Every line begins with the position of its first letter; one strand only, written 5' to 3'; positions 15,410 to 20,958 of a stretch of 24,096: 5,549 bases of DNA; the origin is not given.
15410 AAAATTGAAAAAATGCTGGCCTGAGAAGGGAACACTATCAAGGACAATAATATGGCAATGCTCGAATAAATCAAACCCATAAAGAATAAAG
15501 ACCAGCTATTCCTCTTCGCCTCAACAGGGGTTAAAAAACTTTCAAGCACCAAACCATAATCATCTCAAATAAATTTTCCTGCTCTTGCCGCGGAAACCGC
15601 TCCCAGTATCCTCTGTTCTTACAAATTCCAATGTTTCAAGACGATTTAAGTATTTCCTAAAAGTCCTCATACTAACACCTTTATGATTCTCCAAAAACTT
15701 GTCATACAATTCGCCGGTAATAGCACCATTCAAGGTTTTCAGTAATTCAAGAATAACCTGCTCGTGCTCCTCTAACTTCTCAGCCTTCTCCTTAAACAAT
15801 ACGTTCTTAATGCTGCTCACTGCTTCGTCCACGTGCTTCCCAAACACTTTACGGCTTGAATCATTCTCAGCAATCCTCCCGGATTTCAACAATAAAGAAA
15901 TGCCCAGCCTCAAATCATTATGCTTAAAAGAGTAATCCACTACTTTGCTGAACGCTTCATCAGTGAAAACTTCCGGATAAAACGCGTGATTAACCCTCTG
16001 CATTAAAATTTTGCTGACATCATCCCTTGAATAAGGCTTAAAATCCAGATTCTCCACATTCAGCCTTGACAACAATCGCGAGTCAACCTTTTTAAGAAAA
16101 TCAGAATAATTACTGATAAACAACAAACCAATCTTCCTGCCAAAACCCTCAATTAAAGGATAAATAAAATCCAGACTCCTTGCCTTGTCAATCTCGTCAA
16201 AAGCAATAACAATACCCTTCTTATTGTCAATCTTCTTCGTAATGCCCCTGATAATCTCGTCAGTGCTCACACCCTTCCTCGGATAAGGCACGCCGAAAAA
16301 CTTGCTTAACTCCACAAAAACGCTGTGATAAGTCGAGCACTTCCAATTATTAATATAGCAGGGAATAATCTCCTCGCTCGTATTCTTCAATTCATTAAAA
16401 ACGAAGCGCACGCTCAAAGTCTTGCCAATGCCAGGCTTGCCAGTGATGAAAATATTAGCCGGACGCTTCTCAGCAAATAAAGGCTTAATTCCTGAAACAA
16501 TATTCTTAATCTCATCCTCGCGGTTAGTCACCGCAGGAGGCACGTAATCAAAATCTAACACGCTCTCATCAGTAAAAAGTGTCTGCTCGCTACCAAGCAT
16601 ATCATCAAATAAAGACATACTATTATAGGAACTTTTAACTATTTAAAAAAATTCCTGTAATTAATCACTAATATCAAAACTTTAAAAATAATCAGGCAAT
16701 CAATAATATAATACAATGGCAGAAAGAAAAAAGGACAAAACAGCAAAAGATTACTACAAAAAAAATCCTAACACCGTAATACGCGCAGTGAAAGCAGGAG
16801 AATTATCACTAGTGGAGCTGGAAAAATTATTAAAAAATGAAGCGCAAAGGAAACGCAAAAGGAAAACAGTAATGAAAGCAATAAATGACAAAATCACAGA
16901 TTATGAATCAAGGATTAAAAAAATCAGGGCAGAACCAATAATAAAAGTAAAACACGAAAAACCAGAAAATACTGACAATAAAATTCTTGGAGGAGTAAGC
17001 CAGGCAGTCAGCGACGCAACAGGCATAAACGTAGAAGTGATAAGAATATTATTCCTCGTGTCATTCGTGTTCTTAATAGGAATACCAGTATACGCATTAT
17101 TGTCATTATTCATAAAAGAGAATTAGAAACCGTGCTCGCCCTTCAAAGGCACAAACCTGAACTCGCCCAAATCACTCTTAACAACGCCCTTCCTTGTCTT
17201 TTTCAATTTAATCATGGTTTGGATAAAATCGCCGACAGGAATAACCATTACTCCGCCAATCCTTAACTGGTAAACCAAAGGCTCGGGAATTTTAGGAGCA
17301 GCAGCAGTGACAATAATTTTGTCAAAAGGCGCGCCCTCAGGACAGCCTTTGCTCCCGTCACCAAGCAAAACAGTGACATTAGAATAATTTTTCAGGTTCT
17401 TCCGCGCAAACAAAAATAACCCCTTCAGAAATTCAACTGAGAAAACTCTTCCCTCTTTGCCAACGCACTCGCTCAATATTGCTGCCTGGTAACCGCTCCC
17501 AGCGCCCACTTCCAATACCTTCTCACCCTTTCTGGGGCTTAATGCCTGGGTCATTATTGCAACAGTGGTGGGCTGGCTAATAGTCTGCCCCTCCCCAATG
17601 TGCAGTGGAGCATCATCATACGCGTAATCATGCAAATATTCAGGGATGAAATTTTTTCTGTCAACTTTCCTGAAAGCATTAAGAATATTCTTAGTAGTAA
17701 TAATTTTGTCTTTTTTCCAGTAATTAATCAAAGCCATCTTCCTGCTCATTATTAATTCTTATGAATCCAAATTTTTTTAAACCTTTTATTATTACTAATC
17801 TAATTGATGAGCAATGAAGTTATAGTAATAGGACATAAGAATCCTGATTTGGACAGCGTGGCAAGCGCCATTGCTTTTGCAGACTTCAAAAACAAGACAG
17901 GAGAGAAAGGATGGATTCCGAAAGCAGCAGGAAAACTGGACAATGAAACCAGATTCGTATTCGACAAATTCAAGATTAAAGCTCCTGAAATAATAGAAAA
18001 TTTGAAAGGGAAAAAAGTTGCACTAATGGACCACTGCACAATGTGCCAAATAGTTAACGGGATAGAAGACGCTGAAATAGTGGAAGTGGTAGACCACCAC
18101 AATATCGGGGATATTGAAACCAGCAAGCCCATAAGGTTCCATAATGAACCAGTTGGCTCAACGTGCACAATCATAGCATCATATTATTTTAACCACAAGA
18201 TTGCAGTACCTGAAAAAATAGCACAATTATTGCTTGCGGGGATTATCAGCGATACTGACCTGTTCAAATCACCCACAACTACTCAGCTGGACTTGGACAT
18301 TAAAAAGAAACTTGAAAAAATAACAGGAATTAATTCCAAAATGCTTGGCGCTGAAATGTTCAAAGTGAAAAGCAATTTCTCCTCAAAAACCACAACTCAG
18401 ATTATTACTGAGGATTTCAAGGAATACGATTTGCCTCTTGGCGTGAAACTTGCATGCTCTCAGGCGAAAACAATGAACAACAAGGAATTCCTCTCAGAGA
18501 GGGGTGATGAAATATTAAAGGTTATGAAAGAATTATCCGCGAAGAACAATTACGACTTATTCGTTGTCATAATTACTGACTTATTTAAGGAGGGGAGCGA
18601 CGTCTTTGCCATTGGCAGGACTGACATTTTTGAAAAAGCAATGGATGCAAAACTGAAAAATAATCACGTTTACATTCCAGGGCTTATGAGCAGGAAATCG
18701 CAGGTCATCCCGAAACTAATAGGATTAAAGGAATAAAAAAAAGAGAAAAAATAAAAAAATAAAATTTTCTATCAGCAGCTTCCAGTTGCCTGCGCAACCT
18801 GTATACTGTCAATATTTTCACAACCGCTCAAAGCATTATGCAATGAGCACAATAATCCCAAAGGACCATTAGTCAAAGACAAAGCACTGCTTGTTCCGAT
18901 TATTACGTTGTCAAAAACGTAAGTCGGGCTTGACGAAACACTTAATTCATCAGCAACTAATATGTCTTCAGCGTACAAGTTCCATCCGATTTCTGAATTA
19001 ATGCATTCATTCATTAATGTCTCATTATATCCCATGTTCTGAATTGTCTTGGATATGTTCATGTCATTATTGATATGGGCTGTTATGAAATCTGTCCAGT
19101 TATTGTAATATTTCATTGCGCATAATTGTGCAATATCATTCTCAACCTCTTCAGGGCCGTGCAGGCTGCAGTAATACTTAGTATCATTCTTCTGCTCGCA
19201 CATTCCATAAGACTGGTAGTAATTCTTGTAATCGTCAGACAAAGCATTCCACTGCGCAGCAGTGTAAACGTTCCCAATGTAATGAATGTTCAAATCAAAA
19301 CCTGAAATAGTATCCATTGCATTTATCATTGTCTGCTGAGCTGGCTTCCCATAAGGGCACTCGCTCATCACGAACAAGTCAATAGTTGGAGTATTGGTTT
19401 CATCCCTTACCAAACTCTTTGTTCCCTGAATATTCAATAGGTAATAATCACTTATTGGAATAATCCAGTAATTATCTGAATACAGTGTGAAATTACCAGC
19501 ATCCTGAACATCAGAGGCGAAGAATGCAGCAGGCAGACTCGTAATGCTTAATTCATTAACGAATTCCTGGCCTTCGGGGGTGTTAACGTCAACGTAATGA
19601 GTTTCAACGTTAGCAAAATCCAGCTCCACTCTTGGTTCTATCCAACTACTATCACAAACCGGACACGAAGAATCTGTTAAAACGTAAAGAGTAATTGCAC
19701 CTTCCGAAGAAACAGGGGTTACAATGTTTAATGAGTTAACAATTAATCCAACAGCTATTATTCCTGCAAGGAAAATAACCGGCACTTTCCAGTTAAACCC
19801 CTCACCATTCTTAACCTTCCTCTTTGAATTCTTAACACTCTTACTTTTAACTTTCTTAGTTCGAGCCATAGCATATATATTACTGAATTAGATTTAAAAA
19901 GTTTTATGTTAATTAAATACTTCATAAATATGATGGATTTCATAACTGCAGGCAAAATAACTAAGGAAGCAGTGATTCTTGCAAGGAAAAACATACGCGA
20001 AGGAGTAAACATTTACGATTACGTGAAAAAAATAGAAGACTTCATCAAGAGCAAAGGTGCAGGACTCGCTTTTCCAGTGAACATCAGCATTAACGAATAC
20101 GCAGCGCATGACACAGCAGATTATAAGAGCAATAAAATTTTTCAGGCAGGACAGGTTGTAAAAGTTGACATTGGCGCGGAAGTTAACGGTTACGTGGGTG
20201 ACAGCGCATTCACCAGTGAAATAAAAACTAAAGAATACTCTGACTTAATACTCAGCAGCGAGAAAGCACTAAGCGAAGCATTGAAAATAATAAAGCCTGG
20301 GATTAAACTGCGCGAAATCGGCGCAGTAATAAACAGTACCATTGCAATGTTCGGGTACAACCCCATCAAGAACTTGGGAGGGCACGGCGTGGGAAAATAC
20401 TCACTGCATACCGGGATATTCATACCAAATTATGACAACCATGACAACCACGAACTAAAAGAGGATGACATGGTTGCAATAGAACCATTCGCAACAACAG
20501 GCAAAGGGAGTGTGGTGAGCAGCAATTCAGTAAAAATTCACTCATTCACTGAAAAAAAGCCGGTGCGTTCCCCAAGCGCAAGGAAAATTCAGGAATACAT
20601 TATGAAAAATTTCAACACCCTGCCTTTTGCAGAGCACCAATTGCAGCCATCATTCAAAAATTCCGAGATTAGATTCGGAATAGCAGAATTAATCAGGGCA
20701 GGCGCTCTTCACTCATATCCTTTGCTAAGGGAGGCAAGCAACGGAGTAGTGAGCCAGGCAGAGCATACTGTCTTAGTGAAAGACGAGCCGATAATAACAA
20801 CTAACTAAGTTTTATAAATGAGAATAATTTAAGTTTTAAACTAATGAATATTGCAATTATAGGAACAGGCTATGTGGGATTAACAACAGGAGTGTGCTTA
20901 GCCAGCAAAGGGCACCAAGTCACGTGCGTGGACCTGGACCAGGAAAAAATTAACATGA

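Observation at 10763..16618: Replication initiator cdc6 heads an apparent operon with SpoIIM-like, aglB, aglH and mscL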

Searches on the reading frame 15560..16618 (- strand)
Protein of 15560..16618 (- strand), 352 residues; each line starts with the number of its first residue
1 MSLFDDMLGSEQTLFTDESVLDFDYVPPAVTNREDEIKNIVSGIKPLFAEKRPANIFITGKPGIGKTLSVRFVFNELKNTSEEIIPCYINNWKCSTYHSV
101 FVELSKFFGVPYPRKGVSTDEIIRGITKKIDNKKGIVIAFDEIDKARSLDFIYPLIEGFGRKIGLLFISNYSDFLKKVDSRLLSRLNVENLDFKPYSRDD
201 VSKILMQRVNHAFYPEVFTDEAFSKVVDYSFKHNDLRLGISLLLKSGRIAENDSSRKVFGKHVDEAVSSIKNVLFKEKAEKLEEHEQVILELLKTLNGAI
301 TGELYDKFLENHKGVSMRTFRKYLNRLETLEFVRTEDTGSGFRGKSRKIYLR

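Call 3: search_protein_families(library=pfam, proteins=[window:15560-16618:-], max_evalue=0.01)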
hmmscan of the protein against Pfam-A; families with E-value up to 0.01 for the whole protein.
window:15560-16618:- (352 aa): 10 families
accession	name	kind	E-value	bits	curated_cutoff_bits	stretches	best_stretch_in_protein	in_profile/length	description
PF22703.2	Cdc6_lid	-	7.2e-13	48.7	27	1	203-266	2-66/68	Cdc6 AAA+ ATPase-type lid domain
PF13401.12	AAA_22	-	9.5e-09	36.1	27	1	53-146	5-96/130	AAA domain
PF00004.35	AAA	-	1.6e-06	29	21.2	1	57-188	2-125/131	ATPase family associated with various cellular activities (AAA)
PF07693.20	KAP_NTPase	-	3.6e-06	26.9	20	1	51-104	18-71/293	KAP family P-loop domain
PF01637.24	ATPase_2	-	8e-06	26.3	33.2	1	31-150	2-126/225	ATPase domain predominantly from Archaea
PF13191.12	AAA_16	-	1.7e-05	25.8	32.6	1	33-104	5-82/167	AAA ATPase domain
PF09079.17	Cdc6_C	-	0.00073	19.9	25.1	1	294-351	22-86/96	CDC6, C terminal winged helix domain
PF24883.2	NPHP3_N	-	0.0025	18.4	24.8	0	55-89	24-58/164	Nephrocystin 3, N-terminal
PF03266.21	NTPase_1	-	0.0057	17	23.9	1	55-80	1-26/168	NTPase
PF07724.20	AAA_2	-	0.01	16.4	27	0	54-183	4-90/166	AAA domain (Cdc48 subfamily)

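Call 25: find_related_loci(query=window:15560-16618:-, collection=genome_contigs, flank=8000)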
Query window:15560-16618:- (352 aa) in genome_contigs; peptide patterns used: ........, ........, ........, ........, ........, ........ (x = any residue, [..] = any of these).
209 stretches matched a pattern; 5 encode a relative of the query (tblastn E <= 1e-3); 5 distinct loci.
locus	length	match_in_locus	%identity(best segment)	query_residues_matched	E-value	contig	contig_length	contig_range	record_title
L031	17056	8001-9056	76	1-352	0e+0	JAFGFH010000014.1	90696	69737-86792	MAG: Nanoarchaeota archaeon isolate Zod_Metabat.1304 k87_7088299, whole genome shotgun sequence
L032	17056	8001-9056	69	1-352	2e-168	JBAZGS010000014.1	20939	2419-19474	MAG: Candidatus Nanoarchaeia archaeon isolate SO_2017_LW3_51 NODE_6646_length_20939_cov_5.143811_LW162_2017, whole genom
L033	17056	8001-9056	69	1-352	3e-168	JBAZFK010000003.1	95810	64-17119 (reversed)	MAG: Candidatus Nanoarchaeia archaeon isolate SO_2017_LW3_149 NODE_417_length_95810_cov_4.267947_LW162_2017, whole genom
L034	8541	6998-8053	66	1-352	4e-164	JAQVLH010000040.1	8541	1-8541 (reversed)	MAG: Candidatus Nanoarchaeia archaeon isolate STF1_105 NODE_28233_length_8541_cov_2.728429_Sandtown_F1, whole genome sho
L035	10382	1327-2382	67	1-352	6e-163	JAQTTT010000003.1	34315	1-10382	MAG: Candidatus Nanoarchaeia archaeon isolate STB_47 NODE_2640_length_34315_cov_8.703726_Sandtown_B, whole genome shotgu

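Call 29: search_solved_structures(query=window:15560-16618:-, max_evalue=0.001, show_alignments=1)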
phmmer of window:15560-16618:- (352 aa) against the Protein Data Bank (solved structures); distinct sequences matched with E-value up to 0.001: 18.
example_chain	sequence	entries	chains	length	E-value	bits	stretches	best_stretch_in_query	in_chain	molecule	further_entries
2qby_A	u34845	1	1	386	3e-33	118.7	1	11-349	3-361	Cell division control protein 6 homolog 1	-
2v1u_A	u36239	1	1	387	2e-28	102.8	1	12-351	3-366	CELL DIVISION CONTROL PROTEIN 6 HOMOLOG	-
2qby_B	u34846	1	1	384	1.1e-15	61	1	31-345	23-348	Cell division control protein 6 homolog 3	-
1fnn_A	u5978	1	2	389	3.1e-13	52.9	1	14-296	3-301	CELL DIVISION CONTROL PROTEIN 6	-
8rwv_F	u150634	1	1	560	2.8e-11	46.5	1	22-270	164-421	Cell division control protein 6 homolog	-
8s0e_G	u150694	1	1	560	3e-11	46.4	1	22-270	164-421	Cell division control protein 6 homolog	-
4xgc_A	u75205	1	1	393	3.4e-09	39.6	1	20-291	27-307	Origin recognition complex subunit 1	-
5uj7_A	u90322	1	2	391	4.7e-09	39.2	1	22-226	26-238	Origin recognition complex subunit 1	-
7jpo_A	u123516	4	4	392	4.7e-09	39.2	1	22-226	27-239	Origin recognition complex subunit 1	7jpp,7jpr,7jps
7jgr_A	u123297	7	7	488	7.4e-09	38.5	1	20-291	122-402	Origin recognition complex subunit 1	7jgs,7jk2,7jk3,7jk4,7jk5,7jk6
5ujm_A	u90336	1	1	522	1.2e-08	37.8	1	22-226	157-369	Origin recognition complex subunit 1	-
7ctf_A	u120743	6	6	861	2.8e-08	36.6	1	22-226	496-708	Origin recognition complex subunit 1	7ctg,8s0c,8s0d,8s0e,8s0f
8rwv_A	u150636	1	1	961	3.4e-08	36.3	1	22-226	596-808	Origin recognition complex subunit 1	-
5v8f_A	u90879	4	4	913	3.9e-06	29.6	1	29-213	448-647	Origin recognition complex subunit 1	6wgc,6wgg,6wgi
5zr1_A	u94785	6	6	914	3.9e-06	29.6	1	29-213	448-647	Origin recognition complex subunit 1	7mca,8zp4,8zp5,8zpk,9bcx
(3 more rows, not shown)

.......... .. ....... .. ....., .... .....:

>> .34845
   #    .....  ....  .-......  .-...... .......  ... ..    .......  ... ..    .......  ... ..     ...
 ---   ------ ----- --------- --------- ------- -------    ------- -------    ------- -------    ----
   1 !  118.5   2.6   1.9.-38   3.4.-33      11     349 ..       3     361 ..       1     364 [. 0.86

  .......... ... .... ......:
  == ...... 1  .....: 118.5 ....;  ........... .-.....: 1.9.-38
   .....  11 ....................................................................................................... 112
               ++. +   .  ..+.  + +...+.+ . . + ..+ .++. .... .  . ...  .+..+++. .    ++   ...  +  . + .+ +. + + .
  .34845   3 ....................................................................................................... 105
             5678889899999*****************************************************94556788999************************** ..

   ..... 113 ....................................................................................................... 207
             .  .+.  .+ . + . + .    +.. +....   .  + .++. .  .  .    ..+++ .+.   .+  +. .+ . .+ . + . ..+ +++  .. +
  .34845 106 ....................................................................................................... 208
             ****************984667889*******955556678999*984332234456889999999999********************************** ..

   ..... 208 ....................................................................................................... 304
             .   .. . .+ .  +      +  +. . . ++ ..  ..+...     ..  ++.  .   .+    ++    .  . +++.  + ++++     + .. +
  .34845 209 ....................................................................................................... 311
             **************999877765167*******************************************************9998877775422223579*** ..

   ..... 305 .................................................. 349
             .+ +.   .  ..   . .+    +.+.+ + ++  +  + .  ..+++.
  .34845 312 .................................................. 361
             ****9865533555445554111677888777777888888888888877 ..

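Call 30: search_protein_families(library=ncbifam, proteins=[window:15560-16618:-], max_evalue=0.001)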
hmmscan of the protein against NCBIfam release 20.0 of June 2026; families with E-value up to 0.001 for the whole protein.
window:15560-16618:- (352 aa): 6 families
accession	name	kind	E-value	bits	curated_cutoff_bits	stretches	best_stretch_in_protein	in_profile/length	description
NF001624.0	PRK00411.1-2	subfamily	1.5e-73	247.9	354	1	5-352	4-362/374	ORC1-type DNA replication protein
TIGR02928.1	TIGR02928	subfamily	1.8e-65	221.2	181.3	1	14-350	1-365/366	orc1/cdc6 family replication initiation protein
NF001626.0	PRK00411.1-5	equivalog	5.8e-48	163.6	417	1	5-351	7-363/374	ORC1-type DNA replication protein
NF001625.0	PRK00411.1-3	equivalog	2.6e-45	154.9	501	1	3-351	10-382/415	ORC1-type DNA replication protein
NF001623.0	PRK00411.1-1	equivalog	4e-33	114.8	311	1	6-349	10-385/411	ORC1-type DNA replication protein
NF010248.0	PRK13695.1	equivalog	7.5e-05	22.5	156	1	54-89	4-39/180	NTPase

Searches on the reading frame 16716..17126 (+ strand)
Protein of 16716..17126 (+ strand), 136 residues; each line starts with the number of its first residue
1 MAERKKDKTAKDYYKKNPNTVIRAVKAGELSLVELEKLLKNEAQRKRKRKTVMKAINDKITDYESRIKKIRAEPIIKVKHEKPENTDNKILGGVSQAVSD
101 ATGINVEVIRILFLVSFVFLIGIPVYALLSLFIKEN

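Call 3: search_protein_families(library=pfam, proteins=[window:16716-17126:+], max_evalue=0.01)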
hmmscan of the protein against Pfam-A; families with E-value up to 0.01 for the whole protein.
window:16716-17126:+ (136 aa): 1 family
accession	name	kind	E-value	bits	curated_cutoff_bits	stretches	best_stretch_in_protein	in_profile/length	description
PF04024.17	PspC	-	1.9e-09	37.6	25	1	86-135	7-57/58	PspC domain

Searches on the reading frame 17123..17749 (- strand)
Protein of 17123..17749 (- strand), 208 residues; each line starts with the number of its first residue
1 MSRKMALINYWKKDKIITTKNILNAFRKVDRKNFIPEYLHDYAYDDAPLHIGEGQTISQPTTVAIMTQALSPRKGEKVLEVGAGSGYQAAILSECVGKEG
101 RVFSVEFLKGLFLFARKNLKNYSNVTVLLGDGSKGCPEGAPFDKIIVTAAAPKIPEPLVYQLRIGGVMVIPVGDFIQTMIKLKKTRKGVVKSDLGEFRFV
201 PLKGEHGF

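Call 3: search_protein_families(library=pfam, proteins=[window:17123-17749:-], max_evalue=0.01)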
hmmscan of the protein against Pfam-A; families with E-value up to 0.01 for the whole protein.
window:17123-17749:- (208 aa): 7 families
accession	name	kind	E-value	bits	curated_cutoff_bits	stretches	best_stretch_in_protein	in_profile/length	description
PF01135.25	PCMT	-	1.9e-62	211.2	20.3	1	3-205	2-208/210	Protein-L-isoaspartate(D-aspartate) O-methyltransferase (PCMT)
PF13847.12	Methyltransf_31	-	1.7e-06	28.3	27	1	73-156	2-89/145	Methyltransferase domain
PF01269.23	Fibrillarin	-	4.7e-06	26.4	27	1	70-132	67-129/227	Fibrillarin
PF00398.26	RrnaAD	-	9.5e-06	25.3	24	1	64-134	20-87/263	Ribosomal RNA adenine dimethylase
PF13649.12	Methyltransf_25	-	1.1e-05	26.5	27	1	78-149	1-72/97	Methyltransferase domain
PF08704.16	GCD14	-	2e-05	24.8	26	1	61-122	27-88/247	tRNA methyltransferase complex GCD14 subunit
PF01209.24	Ubie_methyltran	-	0.00049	20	20.1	1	68-145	41-120/233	ubiE/COQ5 methyltransferase family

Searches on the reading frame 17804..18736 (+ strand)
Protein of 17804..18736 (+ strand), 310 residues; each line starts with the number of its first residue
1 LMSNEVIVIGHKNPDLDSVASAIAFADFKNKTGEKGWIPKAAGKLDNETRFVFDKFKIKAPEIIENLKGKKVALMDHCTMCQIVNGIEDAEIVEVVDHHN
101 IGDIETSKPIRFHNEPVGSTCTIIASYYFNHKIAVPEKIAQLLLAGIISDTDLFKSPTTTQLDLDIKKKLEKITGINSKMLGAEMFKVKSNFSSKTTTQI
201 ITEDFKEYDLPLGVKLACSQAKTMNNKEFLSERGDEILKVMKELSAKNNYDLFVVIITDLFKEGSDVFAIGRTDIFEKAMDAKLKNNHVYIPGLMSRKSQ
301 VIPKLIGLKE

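Call 15: search_protein_families(library=pfam, proteins=[window:17804-18736:+], max_evalue=0.001)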
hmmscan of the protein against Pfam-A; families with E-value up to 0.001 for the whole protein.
window:17804-18736:+ (310 aa): 2 families
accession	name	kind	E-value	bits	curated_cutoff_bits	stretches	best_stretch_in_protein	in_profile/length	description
PF02833.19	DHHA2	-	3.1e-27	95.9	27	1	184-305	2-123/126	DHHA2 domain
PF01368.27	DHH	-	2.3e-20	73.6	28.1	1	6-147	2-125/125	DHH family, N-terminal domain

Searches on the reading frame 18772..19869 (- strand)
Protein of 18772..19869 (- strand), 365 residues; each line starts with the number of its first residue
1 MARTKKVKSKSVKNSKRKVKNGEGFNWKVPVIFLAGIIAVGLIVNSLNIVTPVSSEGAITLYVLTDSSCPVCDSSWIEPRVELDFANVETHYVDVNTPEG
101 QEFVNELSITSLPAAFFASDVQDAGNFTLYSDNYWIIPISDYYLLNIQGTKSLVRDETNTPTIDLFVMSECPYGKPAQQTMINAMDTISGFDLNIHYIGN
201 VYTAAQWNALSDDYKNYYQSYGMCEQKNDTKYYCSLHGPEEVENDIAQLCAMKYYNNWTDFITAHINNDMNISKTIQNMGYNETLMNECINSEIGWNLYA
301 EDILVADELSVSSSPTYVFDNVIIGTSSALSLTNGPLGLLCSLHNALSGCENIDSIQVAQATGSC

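Call 15: search_protein_families(library=pfam, proteins=[window:18772-19869:-], max_evalue=0.001)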
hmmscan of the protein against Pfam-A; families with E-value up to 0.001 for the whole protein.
window:18772-19869:- (365 aa): 1 family
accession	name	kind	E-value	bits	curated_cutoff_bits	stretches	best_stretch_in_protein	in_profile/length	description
PF13098.12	Thioredoxin_2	-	0.00085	20.1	27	0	55-118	3-82/104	Thioredoxin-like domain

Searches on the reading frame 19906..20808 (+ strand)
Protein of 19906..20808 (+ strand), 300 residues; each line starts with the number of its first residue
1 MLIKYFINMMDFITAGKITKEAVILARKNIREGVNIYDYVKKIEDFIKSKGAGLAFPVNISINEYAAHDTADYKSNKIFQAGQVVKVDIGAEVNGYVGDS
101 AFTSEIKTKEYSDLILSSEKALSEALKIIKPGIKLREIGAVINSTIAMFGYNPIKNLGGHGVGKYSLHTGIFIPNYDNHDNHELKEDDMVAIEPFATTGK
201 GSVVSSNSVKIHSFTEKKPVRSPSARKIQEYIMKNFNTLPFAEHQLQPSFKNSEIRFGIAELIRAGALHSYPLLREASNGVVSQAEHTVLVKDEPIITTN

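Call 15: search_protein_families(library=pfam, proteins=[window:19906-20808:+], max_evalue=0.001)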
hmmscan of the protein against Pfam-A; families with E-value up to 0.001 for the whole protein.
window:19906-20808:+ (300 aa): 1 family
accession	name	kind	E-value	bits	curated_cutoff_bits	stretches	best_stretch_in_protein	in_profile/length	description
PF00557.29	Peptidase_M24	-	1.2e-29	104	23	1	14-209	5-204/208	Metallopeptidase family M24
